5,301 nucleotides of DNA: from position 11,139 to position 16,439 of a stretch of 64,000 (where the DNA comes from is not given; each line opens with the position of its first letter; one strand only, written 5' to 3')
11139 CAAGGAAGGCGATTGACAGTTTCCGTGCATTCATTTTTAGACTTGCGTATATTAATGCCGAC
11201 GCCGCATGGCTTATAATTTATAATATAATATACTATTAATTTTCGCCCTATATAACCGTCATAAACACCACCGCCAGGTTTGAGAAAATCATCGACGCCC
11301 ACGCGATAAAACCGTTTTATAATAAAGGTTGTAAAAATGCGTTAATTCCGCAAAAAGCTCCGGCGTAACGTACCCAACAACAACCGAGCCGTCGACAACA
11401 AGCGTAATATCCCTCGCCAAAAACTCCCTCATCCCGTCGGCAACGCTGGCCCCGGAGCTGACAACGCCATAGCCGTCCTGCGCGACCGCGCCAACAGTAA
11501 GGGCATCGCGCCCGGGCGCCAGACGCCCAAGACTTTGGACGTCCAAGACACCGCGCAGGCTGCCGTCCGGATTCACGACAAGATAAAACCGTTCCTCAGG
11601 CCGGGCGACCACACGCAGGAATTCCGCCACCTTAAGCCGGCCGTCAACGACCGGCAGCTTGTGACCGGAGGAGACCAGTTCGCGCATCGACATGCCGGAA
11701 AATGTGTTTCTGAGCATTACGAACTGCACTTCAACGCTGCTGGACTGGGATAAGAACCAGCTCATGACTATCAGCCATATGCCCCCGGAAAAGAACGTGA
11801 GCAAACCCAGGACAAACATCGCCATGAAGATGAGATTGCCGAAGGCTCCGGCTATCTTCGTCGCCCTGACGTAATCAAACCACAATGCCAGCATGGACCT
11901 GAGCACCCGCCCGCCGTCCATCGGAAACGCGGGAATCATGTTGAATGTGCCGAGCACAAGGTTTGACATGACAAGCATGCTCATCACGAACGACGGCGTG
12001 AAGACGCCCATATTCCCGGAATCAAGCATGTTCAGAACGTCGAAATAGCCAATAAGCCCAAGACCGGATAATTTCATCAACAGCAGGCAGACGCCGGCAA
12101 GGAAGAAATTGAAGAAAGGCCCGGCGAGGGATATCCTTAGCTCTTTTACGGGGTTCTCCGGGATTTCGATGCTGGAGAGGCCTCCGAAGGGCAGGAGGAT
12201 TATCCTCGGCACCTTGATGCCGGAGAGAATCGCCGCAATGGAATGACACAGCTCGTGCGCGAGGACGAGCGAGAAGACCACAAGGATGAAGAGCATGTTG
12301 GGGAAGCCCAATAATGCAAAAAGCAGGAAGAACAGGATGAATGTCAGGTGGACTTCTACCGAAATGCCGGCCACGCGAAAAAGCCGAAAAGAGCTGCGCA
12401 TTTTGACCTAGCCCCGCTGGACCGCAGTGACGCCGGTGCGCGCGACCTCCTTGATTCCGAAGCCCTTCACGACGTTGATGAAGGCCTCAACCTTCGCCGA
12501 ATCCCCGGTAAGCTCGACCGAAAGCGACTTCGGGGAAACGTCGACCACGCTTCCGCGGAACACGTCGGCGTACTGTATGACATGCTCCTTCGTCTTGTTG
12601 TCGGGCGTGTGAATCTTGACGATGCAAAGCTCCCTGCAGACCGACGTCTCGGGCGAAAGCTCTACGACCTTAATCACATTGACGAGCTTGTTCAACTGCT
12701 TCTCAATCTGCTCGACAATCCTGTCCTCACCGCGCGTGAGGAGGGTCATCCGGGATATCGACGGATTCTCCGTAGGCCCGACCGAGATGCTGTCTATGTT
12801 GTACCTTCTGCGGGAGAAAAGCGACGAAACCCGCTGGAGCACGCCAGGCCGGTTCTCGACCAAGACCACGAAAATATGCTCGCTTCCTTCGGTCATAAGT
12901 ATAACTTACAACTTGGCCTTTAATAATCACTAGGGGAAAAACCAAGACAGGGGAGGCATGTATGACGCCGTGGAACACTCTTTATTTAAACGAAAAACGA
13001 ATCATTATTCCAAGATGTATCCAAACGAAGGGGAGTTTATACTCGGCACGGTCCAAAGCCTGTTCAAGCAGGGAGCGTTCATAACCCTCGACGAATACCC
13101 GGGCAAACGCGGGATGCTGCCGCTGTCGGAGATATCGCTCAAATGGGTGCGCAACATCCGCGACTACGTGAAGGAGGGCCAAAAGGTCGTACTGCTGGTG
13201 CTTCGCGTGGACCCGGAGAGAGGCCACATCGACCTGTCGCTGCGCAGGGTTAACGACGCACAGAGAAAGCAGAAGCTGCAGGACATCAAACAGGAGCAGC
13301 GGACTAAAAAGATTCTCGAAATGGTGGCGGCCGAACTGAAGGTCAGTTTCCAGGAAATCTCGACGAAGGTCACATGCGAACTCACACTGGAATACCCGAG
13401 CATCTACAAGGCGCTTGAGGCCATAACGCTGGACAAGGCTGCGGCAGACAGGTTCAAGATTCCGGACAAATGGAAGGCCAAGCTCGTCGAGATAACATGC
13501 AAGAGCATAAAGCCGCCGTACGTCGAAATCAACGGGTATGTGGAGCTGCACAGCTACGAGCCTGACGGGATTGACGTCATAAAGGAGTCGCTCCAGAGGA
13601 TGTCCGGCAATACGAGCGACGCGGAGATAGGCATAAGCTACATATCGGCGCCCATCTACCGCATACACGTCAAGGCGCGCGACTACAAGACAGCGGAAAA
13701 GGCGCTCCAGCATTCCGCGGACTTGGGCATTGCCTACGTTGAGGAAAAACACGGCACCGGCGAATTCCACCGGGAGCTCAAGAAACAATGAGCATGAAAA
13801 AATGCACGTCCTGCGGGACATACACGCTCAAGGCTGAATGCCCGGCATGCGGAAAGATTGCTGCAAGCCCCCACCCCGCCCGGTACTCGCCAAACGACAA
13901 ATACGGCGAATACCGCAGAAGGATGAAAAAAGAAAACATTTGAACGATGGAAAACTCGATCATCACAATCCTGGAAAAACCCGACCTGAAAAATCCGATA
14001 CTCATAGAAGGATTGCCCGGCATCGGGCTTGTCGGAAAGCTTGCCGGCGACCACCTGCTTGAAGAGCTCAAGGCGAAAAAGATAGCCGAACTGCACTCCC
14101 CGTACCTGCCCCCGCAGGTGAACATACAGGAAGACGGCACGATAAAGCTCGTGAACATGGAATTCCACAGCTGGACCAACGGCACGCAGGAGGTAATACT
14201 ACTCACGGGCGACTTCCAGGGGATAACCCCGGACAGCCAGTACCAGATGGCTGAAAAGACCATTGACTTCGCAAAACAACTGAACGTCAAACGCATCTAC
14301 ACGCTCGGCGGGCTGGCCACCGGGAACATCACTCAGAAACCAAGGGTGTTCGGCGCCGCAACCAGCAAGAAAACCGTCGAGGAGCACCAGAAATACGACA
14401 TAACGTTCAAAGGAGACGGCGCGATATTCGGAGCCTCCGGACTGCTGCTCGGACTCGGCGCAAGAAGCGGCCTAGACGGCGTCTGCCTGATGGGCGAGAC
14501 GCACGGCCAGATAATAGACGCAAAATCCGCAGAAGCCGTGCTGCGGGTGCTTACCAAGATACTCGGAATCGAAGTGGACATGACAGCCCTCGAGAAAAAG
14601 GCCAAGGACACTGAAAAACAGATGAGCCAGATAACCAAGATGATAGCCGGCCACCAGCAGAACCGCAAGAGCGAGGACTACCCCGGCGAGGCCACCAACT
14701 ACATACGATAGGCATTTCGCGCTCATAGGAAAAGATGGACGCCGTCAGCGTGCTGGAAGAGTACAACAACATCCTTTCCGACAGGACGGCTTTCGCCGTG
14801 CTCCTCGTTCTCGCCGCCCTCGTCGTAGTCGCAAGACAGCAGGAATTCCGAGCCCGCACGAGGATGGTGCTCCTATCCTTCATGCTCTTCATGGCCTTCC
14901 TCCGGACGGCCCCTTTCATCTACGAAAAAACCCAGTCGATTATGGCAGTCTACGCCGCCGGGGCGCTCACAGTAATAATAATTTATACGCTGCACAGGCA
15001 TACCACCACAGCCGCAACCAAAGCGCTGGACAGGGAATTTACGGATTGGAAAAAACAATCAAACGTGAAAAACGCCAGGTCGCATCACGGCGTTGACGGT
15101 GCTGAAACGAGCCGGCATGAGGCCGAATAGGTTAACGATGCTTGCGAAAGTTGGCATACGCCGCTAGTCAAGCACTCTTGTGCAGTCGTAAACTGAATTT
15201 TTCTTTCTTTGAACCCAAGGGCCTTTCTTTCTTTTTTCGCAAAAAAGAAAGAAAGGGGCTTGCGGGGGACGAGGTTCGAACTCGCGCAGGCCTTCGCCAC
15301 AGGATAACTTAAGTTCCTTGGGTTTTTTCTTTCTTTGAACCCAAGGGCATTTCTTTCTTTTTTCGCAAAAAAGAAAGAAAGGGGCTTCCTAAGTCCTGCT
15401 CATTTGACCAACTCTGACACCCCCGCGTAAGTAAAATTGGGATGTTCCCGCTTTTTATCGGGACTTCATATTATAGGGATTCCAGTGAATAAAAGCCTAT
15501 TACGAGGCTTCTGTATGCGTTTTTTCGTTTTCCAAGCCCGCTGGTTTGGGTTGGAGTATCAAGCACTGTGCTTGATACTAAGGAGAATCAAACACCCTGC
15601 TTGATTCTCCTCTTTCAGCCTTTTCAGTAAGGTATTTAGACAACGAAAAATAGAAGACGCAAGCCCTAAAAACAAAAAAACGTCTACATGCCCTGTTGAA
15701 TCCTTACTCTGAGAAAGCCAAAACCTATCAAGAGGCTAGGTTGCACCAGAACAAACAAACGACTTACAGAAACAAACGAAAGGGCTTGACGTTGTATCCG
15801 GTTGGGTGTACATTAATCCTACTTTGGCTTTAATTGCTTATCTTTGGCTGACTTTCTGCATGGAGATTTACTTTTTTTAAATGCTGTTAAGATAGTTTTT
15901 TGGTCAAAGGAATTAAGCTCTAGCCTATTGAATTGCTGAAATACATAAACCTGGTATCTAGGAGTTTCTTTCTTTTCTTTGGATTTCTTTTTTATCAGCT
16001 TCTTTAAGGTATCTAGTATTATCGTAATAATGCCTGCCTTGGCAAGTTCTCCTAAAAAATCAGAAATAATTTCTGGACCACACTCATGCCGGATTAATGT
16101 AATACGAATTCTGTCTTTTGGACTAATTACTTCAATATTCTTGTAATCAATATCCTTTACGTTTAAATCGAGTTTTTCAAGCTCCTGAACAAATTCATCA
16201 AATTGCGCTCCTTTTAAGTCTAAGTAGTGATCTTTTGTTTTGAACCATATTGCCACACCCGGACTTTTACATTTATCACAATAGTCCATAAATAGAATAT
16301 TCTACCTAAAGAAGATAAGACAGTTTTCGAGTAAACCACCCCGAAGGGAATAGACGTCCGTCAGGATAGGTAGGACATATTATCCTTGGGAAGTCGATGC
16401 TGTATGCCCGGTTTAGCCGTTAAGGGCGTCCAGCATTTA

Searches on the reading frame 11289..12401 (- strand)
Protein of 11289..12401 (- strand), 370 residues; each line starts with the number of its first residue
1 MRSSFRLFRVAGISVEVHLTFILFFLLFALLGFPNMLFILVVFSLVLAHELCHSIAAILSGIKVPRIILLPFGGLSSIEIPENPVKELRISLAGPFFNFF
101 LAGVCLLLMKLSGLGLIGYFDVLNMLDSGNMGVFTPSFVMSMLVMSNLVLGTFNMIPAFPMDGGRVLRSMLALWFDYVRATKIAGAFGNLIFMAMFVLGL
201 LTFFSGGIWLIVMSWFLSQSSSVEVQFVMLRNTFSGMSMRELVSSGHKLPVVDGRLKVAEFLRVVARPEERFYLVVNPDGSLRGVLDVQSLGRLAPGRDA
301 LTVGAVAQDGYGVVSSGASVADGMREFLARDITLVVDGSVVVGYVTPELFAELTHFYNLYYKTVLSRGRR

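Call 11: search_protein_families(library=pfam, proteins=[window:11289-12401:-], max_evalue=0.1)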
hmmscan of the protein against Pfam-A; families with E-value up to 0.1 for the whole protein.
window:11289-12401:- (370 aa): 2 families
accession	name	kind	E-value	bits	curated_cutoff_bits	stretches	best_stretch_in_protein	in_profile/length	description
PF02163.28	Peptidase_M50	-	1e-17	64.7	27.2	1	38-184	2-210/221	Peptidase family M50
PF00571.33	CBS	-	0.039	14.7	24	0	313-346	11-47/57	CBS domain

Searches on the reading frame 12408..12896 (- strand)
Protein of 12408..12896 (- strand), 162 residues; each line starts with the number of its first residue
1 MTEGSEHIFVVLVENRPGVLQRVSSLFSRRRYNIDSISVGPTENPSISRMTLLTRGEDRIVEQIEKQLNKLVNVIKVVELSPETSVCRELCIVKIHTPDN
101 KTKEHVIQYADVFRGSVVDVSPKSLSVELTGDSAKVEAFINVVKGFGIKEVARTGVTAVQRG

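Call 11: search_protein_families(library=pfam, proteins=[window:12408-12896:-], max_evalue=0.1)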
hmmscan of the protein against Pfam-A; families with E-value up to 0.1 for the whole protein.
window:12408-12896:- (162 aa): 5 families
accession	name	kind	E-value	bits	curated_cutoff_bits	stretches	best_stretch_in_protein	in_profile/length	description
PF10369.15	ALS_ss_C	-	1e-26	93.2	23.2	1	88-162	1-74/74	Small subunit of acetolactate synthase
PF22629.2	ACT_AHAS_ss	-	5.3e-26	91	27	1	11-76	3-67/67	AHAS small subunit-like ACT domain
PF13710.12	ACT_5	-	1e-17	64.1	27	1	15-77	1-62/62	ACT domain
PF01842.31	ACT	-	1.3e-14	54.1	27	1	8-72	2-65/66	ACT domain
PF13291.12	ACT_4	-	0.00022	22.3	27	1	11-77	11-78/80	ACT domain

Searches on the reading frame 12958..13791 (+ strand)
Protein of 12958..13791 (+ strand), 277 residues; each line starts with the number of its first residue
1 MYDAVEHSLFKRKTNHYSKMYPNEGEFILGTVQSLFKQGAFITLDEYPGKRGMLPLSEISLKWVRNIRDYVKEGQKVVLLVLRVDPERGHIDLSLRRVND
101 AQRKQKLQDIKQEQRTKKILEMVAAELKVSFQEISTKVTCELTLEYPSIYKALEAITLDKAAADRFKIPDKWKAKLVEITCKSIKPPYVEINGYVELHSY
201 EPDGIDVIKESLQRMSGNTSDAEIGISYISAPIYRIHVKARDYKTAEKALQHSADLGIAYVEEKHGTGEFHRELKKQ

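Call 11: search_protein_families(library=pfam, proteins=[window:12958-13791:+], max_evalue=0.1)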
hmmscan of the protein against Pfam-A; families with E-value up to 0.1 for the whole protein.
window:12958-13791:+ (277 aa): 3 families
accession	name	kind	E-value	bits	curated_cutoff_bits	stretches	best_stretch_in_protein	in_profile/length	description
PF07541.17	EIF_2_alpha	-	5.3e-25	88.1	22.8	1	137-243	4-114/114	Eukaryotic translation initiation factor 2 alpha subunit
PF00575.29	S1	-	3.4e-13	50.2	22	1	21-96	1-74/74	S1 RNA binding domain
PF23459.1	S1_RRP5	-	1.4e-06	29.2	27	1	24-95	3-72/72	RRP5 S1 domain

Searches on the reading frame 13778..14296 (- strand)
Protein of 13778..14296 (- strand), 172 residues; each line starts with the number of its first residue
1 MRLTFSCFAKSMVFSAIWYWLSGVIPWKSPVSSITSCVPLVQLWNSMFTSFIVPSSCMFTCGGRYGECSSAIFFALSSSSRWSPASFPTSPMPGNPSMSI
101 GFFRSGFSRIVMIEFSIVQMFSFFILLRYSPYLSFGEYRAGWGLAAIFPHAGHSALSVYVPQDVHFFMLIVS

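Call 11: search_protein_families(library=pfam, proteins=[window:13778-14296:-], max_evalue=0.1)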
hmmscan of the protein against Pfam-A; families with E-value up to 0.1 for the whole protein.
window:13778-14296:- (172 aa): 1 family
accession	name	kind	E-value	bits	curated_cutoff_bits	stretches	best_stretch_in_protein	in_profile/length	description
PF15551.11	DUF4656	-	0.075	13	27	1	29-75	34-76/361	Domain of unknown function (DUF4656)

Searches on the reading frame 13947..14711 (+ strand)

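Call 11: search_protein_families(library=pfam, proteins=[window:13947-14711:+], max_evalue=0.1)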
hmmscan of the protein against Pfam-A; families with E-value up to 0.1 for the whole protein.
window:13947-14711:+ (254 aa): 1 family
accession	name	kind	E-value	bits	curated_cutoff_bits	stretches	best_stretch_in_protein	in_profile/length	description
PF09754.15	PAC2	-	1.9e-57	195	25.8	1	19-229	1-214/215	PAC2 family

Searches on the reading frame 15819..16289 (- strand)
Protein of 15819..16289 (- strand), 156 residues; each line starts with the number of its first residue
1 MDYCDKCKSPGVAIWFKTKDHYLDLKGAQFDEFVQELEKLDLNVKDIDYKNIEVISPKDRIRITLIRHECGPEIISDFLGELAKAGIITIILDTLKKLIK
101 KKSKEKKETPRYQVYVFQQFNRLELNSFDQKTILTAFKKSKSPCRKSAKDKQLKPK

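Call 11: search_protein_families(library=pfam, proteins=[window:15819-16289:-], max_evalue=0.1)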
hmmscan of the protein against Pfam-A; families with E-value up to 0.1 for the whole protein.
window:15819-16289:- (156 aa): 1 family
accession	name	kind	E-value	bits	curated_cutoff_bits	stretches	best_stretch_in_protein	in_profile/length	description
PF07166.16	DUF1398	-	0.00031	21.2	22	0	51-95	57-101/119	Protein of unknown function (DUF1398)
